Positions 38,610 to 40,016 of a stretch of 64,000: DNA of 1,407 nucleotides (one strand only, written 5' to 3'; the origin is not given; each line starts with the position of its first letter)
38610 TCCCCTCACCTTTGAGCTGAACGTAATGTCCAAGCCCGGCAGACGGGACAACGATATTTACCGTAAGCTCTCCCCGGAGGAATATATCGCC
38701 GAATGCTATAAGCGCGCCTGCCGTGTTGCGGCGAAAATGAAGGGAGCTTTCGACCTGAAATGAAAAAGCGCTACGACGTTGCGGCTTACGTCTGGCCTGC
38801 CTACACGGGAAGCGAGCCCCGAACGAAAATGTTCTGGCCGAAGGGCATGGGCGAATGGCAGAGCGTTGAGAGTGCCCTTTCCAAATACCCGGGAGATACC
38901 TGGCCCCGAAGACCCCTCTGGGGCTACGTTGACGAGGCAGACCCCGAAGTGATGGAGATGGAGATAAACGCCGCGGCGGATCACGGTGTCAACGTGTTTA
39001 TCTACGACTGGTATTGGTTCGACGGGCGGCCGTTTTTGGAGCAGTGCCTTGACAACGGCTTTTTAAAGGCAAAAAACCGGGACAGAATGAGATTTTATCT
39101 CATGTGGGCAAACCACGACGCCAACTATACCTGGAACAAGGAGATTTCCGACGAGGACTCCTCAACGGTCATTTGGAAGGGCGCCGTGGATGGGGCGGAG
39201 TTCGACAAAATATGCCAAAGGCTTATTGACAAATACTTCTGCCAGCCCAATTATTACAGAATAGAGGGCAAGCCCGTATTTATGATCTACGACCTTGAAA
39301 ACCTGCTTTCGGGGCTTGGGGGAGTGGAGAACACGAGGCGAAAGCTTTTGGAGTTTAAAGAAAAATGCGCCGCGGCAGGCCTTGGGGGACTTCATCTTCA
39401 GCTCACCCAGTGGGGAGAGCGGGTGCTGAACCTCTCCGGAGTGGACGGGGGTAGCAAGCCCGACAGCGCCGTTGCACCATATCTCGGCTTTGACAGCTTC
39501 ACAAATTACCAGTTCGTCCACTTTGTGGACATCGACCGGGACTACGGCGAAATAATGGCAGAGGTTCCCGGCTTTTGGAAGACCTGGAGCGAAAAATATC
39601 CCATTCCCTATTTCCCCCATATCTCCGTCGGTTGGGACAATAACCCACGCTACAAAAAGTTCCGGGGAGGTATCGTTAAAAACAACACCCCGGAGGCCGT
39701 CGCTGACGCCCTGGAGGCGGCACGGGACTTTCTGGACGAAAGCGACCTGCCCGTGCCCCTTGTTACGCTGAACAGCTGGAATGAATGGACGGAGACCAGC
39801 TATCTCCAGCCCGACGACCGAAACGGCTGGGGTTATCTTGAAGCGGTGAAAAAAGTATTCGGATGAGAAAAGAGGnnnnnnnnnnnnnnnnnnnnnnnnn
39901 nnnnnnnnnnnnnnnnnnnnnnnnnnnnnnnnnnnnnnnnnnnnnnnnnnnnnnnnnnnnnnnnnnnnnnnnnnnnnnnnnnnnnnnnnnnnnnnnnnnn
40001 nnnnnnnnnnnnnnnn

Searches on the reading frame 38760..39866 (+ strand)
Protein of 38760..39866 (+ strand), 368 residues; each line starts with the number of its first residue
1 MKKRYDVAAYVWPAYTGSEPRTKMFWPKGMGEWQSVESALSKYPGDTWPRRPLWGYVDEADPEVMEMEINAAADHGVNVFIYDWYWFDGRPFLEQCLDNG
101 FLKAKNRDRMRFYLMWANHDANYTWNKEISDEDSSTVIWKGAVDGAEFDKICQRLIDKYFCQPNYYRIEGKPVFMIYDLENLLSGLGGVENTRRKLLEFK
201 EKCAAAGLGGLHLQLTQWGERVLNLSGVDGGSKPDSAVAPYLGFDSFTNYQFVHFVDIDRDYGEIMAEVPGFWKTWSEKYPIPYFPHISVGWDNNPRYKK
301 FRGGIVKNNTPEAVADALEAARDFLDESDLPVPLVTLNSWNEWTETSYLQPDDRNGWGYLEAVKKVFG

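Call 51: search_protein_families(library=pfam, proteins=[window:38760-39866:+], max_evalue=0.00001)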
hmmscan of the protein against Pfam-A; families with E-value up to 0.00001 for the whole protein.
window:38760-39866:+ (368 aa): 2 families
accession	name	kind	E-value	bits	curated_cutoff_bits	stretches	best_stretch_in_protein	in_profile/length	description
PF14307.12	Glyco_tran_WbsX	-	5.3e-47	161.4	25.1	1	20-363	13-350/350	Glycosyltransferase WbsX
PF16317.11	Glyco_hydro_99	-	8.5e-06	25.6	33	0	145-178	129-162/341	Glycosyl hydrolase family 99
